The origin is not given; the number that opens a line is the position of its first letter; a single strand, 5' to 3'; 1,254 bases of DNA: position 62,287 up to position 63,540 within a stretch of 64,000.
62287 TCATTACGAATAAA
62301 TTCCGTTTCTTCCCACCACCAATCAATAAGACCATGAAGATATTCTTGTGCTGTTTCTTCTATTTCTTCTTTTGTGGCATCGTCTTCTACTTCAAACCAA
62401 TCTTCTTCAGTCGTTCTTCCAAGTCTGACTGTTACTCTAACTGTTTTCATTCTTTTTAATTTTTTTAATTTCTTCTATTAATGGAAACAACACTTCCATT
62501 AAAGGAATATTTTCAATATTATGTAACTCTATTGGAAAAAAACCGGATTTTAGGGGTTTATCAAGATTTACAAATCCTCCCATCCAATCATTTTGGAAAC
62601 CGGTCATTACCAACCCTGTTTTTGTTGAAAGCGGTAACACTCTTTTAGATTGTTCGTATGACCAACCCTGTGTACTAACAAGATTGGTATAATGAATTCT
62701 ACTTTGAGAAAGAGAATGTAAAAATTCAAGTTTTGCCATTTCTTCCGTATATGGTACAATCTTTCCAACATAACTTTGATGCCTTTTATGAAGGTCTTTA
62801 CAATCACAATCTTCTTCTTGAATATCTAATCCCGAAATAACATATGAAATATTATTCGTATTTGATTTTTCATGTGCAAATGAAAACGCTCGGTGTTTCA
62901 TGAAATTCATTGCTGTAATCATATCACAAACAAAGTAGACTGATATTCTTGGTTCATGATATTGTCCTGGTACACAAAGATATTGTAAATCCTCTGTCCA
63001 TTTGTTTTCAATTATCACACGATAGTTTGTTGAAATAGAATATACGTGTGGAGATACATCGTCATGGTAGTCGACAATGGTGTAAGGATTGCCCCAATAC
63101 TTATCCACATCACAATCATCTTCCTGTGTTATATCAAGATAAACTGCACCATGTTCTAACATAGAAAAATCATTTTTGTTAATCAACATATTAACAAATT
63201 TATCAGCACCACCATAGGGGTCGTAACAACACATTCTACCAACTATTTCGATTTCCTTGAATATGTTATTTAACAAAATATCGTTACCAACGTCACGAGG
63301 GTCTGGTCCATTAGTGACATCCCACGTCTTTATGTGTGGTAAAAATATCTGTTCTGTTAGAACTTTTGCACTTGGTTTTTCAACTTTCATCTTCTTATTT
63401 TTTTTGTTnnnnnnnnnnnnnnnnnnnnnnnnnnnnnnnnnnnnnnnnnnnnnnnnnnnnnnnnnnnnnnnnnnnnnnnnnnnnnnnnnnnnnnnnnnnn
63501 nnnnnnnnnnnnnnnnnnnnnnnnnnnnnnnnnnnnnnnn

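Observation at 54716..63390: Both a ThyA thymidylate synthase and a divergent ThyX-like protein, alongside DHFR, pyrD and pyrE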

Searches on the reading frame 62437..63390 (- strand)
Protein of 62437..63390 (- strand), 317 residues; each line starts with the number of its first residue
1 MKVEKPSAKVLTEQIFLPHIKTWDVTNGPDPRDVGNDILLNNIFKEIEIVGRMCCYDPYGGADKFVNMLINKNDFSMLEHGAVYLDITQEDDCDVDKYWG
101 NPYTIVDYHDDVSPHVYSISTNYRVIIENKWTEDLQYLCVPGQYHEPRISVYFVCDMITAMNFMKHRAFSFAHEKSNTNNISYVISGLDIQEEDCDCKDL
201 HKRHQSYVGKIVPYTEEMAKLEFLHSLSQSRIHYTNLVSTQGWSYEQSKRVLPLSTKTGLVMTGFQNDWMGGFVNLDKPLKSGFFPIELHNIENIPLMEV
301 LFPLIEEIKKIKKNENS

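Call 3: search_protein_families(library=pfam, proteins=[window:62437-63390:-], max_evalue=1)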
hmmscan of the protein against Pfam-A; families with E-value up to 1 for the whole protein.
window:62437-63390:- (317 aa): 1 family
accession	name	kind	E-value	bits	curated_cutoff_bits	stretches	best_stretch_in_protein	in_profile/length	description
PF02511.20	Thy1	-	3.8e-05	24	24.8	1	150-270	60-159/191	Thymidylate synthase complementing protein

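Call 4: search_protein_families(library=phrogs, proteins=[window:62437-63390:-], max_evalue=0.1)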
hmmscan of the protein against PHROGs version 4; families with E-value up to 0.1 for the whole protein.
window:62437-63390:- (317 aa): 1 family
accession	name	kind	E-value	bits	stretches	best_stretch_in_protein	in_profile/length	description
phrog_10644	-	DNA, RNA and nucleotide metabolism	0.0043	18.2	1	161-270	13-117/160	thymidylate synthase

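Call 6: search_dna_similar(query=window:62437-63390:-, collection=phages, mode=protein, max_rows=30, max_evalue=0.01)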
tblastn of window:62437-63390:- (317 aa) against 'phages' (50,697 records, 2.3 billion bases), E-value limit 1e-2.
Records with a match: 82; places in all: 84; records where one place covers at least 80% of the query: 33.
Best place of each record, by identity: <60% 82.
By first word of the organism name: Bacteroides 36; uncultured 24; Bacteriophage 7; Synechococcus 7; IAS 2; Cyanophage 2; Kolpuevirus 1; Kehishuvirus 1; Dulem 1; Bohxovirus 1.
By host as written in the record: - 33; Bacteroides intestinalis DSM 108646 25; Synechococcus sp. WH8102 4; Bacteroides cellulosilyticus 2; Bacteroides intestinalis APC919/174 2; Bacteroides thetaiotaomicron VPI-5484 2; Homo sapiens 2; Synechococcus sp. 2; and 9 more.
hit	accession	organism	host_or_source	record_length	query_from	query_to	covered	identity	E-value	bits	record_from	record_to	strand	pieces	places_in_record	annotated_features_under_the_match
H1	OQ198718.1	Kolpuevirus sp. 'frurule'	Bacteroides cellulosilyticus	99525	7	276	84%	35.2%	6e-22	155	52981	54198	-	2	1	flavin-dependent thymidylate synthase (x2) | hypothetical protein | toxin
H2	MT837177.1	Bacteriophage sp.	human fecal samples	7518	1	273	86%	32.7%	2e-36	144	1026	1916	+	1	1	record has no annotation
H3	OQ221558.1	Bacteroides phage PhiCrAssBcn23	Bacteroides intestinalis DSM 108646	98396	14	269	81%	34.6%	7e-33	134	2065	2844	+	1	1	thymidylate synthase, flavin-dependent | toxin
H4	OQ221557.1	Bacteroides phage PhiCrAssBcn22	Bacteroides intestinalis DSM 108646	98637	14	269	81%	34.6%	7e-33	134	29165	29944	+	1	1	thymidylate synthase, flavin-dependent | HicA toxin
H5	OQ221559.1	Bacteroides phage PhiCrAssBcn24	Bacteroides intestinalis DSM 108646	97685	14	269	81%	34.6%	9e-33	133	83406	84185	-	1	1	thymidylate synthase, flavin-dependent | HicA toxin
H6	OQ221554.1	Bacteroides phage PhiCrAssBcn19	Bacteroides intestinalis DSM 108646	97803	14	269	81%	34.6%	9e-33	133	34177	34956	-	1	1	thymidylate synthase, flavin-dependent | HicA toxin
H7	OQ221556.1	Bacteroides phage PhiCrAssBcn21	Bacteroides intestinalis DSM 108646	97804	14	269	81%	34.6%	9e-33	133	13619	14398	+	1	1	thymidylate synthase, flavin-dependent | HicA toxin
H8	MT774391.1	uncultured phage cr126_1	human feces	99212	7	269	83%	33.1%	7e-33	134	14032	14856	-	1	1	flavin-dependent thymidylate synthase | mRNAse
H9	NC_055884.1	uncultured phage cr126_1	human feces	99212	7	269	83%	33.1%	7e-33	134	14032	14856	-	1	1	flavin-dependent thymidylate synthase | mRNAse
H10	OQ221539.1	Bacteroides phage PhiCrAssBcn4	Bacteroides intestinalis DSM 108646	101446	14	269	81%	33.5%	8e-32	130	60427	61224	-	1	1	thymidylate synthase, flavin-dependent | hypothetical protein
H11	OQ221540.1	Bacteroides phage PhiCrAssBcn5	Bacteroides intestinalis DSM 108646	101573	14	269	81%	33.5%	8e-32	130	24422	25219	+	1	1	thymidylate synthase, flavin-dependent | hypothetical protein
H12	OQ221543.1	Bacteroides phage PhiCrAssBcn8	Bacteroides intestinalis DSM 108646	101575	14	269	81%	33.5%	8e-32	130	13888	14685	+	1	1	thymidylate synthase, flavin-dependent | hypothetical protein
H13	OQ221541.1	Bacteroides phage PhiCrAssBcn6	Bacteroides intestinalis DSM 108646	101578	14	269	81%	33.5%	8e-32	130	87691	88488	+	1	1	thymidylate synthase, flavin-dependent | hypothetical protein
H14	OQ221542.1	Bacteroides phage PhiCrAssBcn7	Bacteroides intestinalis DSM 108646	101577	14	269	81%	33.5%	8e-32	130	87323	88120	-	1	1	thymidylate synthase, flavin-dependent | hypothetical protein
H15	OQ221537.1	Bacteroides phage PhiCrAssBcn2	Bacteroides intestinalis DSM 108646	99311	14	269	81%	33.0%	9e-27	116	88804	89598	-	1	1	thymidylate synthase, flavin-dependent | HicA toxin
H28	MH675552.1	Bacteroides phage crAss001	Bacteroides intestinalis APC919/174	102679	14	269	81%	32.4%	7e-33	134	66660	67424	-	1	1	thymidylate synthase, flavin-dependent | HicA toxin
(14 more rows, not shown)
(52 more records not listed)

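Call 8: get_annotated_region(hit=H28, flank=6000)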
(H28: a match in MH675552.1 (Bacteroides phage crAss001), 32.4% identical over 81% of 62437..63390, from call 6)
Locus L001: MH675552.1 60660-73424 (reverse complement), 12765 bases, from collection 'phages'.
description: Bacteroides phage crAss001, complete genome.
organism: Bacteroides phage crAss001 (NCBI taxid 2301731)
taxonomy: Viruses; Duplodnaviria; Heunggongvirae; Uroviricota; Caudoviricetes; Crassvirales; Steigviridae; Asinivirinae; Kehishuvirus; Kehishuvirus primarius
host: Bacteroides intestinalis APC919/174; source: -; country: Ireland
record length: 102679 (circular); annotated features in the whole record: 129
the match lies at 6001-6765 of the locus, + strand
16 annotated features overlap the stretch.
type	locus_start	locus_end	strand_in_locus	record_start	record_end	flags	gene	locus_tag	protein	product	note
CDS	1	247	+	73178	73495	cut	-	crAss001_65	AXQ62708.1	muconolactone isomerase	Gp65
CDS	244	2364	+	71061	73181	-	-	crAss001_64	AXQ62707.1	DNA polymerase I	Gp64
CDS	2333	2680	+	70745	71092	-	-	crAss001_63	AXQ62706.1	hypothetical protein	Gp63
CDS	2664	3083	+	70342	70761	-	-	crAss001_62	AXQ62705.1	hypothetical protein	Gp62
CDS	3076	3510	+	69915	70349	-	-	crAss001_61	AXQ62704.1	polynucleotide kinase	Gp61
CDS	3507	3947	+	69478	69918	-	-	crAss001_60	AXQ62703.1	polynucleotide kinase/phosphatase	Gp60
CDS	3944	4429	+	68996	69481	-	-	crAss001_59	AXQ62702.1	orotate/hypoxanthine phosphoribosyltransferase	Gp59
CDS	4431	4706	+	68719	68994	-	-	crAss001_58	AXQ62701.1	zinc-ribbon protein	Gp58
CDS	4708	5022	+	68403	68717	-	-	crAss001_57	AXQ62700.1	hypothetical protein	Gp57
CDS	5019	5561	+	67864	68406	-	-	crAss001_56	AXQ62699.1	His-Xaa-Ser system radical SAM maturase HxsC-like protein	Gp56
CDS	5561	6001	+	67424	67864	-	-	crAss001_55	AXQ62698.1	HicA toxin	Gp55; HicA toxin (mRNAse)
CDS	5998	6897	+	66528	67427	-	-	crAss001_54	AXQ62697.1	thymidylate synthase, flavin-dependent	Gp54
CDS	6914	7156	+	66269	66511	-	-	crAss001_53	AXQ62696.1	nuclear pore complex-type fold containing protein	Gp53; contains nuclear pore complex-type fold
CDS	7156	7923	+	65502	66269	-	-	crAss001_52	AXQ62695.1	von Willebrand factor type A-like domain containing protein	Gp52; contains von Willebrand factor type A-like domain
CDS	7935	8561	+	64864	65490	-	-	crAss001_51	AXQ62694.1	hypothetical protein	Gp51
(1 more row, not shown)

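Call 9: find_homologous_proteins(query=window:62437-63390:-, max_evalue=0.001)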
Query window:62437-63390:- (317 aa): 210 proteins with E <= 0.001 among 923 candidates; the best 120 are listed.
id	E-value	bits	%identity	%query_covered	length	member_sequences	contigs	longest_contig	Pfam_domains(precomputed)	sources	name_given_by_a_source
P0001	2.4e-219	745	100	100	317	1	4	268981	PF02511.21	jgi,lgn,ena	-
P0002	3.2e-39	153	32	98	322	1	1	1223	PF02511.21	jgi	-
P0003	4.7e-38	149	37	75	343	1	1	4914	PF02511.21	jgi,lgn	jgi:thymidylate synthase (FAD)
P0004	1.8e-35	141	31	94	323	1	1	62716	PF02511.21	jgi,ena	-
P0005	1.8e-35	141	37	75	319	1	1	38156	PF02511.21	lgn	-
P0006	4.6e-35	140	35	88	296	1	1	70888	PF02511.21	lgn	-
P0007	8.6e-35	139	36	74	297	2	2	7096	PF02511.21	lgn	-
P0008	4.7e-34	136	37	76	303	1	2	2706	PF02511.21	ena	-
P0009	6.6e-34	136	33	89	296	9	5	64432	PF02511.21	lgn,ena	-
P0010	8.6e-34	135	34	74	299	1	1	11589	PF02511.21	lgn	-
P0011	1.1e-33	135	35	75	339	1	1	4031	PF02511.21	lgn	-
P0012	6.1e-33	133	34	74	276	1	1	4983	PF02511.21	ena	-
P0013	6.3e-33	133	37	74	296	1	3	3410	PF02511.21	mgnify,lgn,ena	mgnify:CR=1 FL=1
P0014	7.2e-33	132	36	86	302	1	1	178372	PF02511.21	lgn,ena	-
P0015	9.8e-33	132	35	86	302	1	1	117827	PF02511.21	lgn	-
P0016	1.3e-32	132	34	82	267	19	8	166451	PF02511.21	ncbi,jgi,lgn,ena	jgi:thymidylate synthase (FAD)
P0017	1.5e-32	131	34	74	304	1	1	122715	PF02511.21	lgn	-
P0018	1.8e-32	131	36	73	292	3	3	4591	PF02511.21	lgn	-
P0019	2.4e-32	131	36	86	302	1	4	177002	PF02511.21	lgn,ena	-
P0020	3.9e-32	130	36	86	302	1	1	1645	PF02511.21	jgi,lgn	-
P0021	6.2e-32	129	36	76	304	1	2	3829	PF02511.21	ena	-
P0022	6.9e-32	129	34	74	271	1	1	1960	PF02511.21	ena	-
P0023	7.1e-32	129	35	86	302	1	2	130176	PF02511.21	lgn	-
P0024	7.2e-32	129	34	77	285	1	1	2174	PF02511.21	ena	-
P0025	7.2e-32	129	36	86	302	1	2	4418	PF02511.21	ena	-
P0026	8.5e-32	129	36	86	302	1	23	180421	PF02511.21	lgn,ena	-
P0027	9.6e-32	129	36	86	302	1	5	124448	PF02511.21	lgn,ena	-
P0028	1.4e-31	128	36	86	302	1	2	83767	PF02511.21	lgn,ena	-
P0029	1.6e-31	128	36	86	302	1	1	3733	PF02511.21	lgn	-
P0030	2.8e-31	127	36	86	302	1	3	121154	PF02511.21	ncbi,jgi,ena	jgi:thymidylate synthase (FAD)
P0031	4.7e-31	126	36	86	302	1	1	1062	PF02511.21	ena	-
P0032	4.7e-31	126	36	74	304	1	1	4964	PF02511.21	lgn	-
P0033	7.8e-31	126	34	85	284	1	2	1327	PF02511.21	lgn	-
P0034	1.1e-30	125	35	86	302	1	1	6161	PF02511.21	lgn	-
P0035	1.8e-30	124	35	86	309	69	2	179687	PF02511.21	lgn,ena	-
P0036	2.0e-30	124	33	79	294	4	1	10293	PF02511.21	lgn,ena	-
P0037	2.3e-30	124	35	74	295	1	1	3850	PF02511.21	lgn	-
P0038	4.0e-30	123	32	98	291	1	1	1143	PF02511.21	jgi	-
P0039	4.8e-30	123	36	71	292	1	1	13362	PF02511.21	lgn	-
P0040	5.6e-30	123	35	73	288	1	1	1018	PF02511.21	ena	-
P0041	5.8e-30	123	34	74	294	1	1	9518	PF02511.21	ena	-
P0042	1.0e-29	122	35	73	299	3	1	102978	PF02511.21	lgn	-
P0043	1.1e-29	122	34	85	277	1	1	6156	PF02511.21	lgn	-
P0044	1.6e-29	121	32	85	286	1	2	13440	PF02511.21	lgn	-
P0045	1.7e-29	121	32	81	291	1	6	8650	PF02511.21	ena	-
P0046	1.7e-29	121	34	77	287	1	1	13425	PF02511.21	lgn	-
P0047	1.8e-29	121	33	78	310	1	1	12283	PF02511.21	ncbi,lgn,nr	ncbi:hypothetical protein AGMMS50249_6710 [candidate division SR1 bacterium]|nr:hypothetical protein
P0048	2.1e-29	121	34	75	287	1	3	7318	PF02511.21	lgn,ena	-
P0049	3.3e-29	120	32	81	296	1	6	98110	PF02511.21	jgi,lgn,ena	jgi:thymidylate synthase (FAD)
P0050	3.4e-29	120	33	85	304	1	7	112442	PF02511.21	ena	-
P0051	5.2e-29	120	34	73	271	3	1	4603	PF02511.21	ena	-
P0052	6.0e-29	119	34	77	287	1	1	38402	PF02511.21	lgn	-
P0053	6.5e-29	119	33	75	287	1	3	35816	PF02511.21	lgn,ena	-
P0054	6.6e-29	119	30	93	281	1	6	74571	PF02511.21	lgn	-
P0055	7.2e-29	119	33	75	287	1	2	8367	PF02511.21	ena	-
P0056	7.3e-29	119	34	77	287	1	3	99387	PF02511.21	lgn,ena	-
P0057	7.8e-29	119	33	75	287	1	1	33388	PF02511.21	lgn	-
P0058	9.7e-29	119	33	75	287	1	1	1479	PF02511.21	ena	-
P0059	1.2e-28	118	33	73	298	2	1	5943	PF02511.21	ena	-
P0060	1.4e-28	118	33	73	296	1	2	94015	PF02511.21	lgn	-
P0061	1.4e-28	118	35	86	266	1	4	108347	PF02511.21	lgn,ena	-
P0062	1.5e-28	118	34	74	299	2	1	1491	PF02511.21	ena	-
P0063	1.6e-28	118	34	74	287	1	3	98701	PF02511.21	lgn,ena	-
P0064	1.7e-28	118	32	73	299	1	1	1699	PF02511.21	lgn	-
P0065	2.1e-28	118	34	74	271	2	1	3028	PF02511.21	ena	-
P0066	2.2e-28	118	33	75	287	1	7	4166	PF02511.21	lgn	-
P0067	2.2e-28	118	33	75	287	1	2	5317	PF02511.21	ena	-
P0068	2.5e-28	117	32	75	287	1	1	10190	PF02511.21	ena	-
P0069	2.8e-28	117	33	88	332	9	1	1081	PF02511.21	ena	-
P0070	3.4e-28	117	33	75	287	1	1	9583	PF02511.21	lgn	-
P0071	3.9e-28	117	33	75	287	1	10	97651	PF02511.21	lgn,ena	-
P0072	4.0e-28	117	33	75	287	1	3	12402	PF02511.21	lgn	-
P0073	4.1e-28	117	33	75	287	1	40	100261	PF02511.21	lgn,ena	-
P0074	4.2e-28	117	33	75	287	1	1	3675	PF02511.21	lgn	-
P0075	4.4e-28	117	33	75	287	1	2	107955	PF02511.21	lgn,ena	-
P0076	4.6e-28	117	33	75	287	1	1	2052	PF02511.21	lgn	-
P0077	4.7e-28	117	33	75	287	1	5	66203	PF02511.21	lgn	-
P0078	4.7e-28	117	33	75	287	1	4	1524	PF02511.21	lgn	-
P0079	4.9e-28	116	33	75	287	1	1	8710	PF02511.21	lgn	-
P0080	5.0e-28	116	33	75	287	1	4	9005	PF02511.21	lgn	-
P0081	5.2e-28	116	33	75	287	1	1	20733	PF02511.21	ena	-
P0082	5.3e-28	116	33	75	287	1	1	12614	PF02511.21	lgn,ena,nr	nr:MAG TPA: Thymidylate synthase complementing protein [Caudoviricetes sp.]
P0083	5.6e-28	116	33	75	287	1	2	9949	PF02511.21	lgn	-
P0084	6.0e-28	116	32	75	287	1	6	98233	PF02511.21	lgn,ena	-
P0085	6.3e-28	116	32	75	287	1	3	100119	PF02511.21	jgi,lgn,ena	jgi:thymidylate synthase (FAD)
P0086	6.4e-28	116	33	75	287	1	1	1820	PF02511.21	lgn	-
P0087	6.8e-28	116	33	75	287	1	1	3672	PF02511.21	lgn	-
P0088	6.8e-28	116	33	75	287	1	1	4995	PF02511.21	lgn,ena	-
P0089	9.2e-28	116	33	75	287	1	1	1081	PF02511.21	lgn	-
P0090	9.4e-28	116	33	75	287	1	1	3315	PF02511.21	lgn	-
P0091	1.3e-27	115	36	62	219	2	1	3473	PF02511.21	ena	-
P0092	2.1e-27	114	35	74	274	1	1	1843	PF02511.21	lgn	-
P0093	2.1e-27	114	33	74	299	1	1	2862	PF02511.21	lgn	-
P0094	2.4e-27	114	34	78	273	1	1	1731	PF02511.21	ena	-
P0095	2.4e-27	114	33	75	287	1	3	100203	PF02511.21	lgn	-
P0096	3.1e-27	114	34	74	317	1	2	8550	PF02511.21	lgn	-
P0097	3.2e-27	114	30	86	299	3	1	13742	PF02511.21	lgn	-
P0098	4.4e-27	113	35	74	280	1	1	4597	PF02511.21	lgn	-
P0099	4.4e-27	113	32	75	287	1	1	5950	PF02511.21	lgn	-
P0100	5.1e-27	113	36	74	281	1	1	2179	PF02511.21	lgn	-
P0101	6.1e-27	113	34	74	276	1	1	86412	PF02511.21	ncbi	-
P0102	6.7e-27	113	31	85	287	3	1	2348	PF02511.21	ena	-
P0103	6.8e-27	113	33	85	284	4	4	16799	PF02511.21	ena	-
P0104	7.4e-27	113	32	75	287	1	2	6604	PF02511.21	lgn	-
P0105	8.4e-27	112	32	75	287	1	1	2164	PF02511.21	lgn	-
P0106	8.9e-27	112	32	75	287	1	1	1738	PF02511.21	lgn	-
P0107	1.6e-26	112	35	74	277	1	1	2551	PF02511.21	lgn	-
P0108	1.6e-26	111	32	86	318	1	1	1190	PF02511.21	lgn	-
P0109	1.9e-26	111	36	73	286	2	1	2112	PF02511.21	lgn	-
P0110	2.6e-26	111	35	74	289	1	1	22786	PF02511.21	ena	-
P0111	2.9e-26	111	34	73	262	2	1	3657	PF02511.21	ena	-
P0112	3.0e-26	111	33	85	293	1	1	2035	PF02511.21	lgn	-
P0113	4.5e-26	110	33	88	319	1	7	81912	PF02511.21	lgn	-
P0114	5.0e-26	110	35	72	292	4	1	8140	PF02511.21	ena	-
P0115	7.2e-26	109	32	75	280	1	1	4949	PF02511.21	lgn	-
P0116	7.4e-26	109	32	82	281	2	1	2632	PF02511.21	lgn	-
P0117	8.1e-26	109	33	73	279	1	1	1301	PF02511.21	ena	-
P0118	9.2e-26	109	33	85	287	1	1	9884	PF02511.21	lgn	-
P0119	1.2e-25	109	34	66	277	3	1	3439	PF02511.21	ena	-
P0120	1.3e-25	109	33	75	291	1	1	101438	PF02511.21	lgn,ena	-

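Call 10: search_solved_structures(query=window:62437-63390:-, max_evalue=10, show_alignments=3)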
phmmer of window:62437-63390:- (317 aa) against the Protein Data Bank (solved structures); distinct sequences matched with E-value up to 10: 3.
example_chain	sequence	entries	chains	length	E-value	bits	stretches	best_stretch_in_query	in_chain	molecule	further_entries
2cfa_A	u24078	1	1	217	0.87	12.1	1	201-271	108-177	THYMIDYLATE SYNTHASE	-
4fzb_A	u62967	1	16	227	0.96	11.9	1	201-271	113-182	Probable thymidylate synthase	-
2cfa_B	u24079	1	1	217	1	11.8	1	201-271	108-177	THYMIDYLATE SYNTHASE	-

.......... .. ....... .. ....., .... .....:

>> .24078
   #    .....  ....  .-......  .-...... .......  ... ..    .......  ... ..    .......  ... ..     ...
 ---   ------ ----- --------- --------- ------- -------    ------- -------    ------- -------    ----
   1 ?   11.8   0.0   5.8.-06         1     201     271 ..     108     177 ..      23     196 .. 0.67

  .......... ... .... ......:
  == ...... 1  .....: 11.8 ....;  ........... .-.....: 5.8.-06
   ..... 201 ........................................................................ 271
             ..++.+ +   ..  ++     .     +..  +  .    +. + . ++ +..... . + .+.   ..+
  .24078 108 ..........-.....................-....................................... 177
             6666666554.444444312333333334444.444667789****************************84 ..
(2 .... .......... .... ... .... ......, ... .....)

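Call 14: find_encoding_contigs(protein=P0001, flank=10000, max_places=4)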
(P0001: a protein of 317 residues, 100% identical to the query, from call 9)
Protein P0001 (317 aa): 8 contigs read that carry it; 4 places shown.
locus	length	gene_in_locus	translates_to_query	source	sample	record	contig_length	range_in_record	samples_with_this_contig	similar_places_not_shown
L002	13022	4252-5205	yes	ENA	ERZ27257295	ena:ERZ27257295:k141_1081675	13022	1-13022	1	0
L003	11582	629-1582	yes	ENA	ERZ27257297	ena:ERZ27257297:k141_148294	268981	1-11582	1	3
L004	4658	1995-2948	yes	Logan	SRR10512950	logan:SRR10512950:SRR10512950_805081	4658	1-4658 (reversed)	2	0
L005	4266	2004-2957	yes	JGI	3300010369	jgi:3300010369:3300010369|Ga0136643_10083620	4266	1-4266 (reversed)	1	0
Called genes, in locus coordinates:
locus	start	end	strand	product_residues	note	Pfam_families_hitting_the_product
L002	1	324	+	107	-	?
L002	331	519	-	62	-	-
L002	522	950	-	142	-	-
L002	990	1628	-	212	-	-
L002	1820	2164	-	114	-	-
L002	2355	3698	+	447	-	PF14239:RRXRR, PF01844:HNH, PF14279:HNH_5 (weak)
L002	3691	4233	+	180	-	-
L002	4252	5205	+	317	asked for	PF02511:Thy1 (faint)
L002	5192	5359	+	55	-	-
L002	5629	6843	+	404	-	PF01145:Band_7 (weak)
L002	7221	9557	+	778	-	PF00515:TPR_1 (faint), PF07719:TPR_2 (faint), PF13181:TPR_8 (faint), PF13424:TPR_12 (weak), PF17874:TPR_MalT (weak), PF00512:HisKA, PF02518:HATPase_c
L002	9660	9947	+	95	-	PF05345:He_PIG (faint)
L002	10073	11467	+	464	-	-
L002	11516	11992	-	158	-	-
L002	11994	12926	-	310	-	PF00303:Thymidylat_synt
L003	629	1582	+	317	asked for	PF02511:Thy1 (faint)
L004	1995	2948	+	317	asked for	PF02511:Thy1 (faint)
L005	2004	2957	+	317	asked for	PF02511:Thy1 (faint)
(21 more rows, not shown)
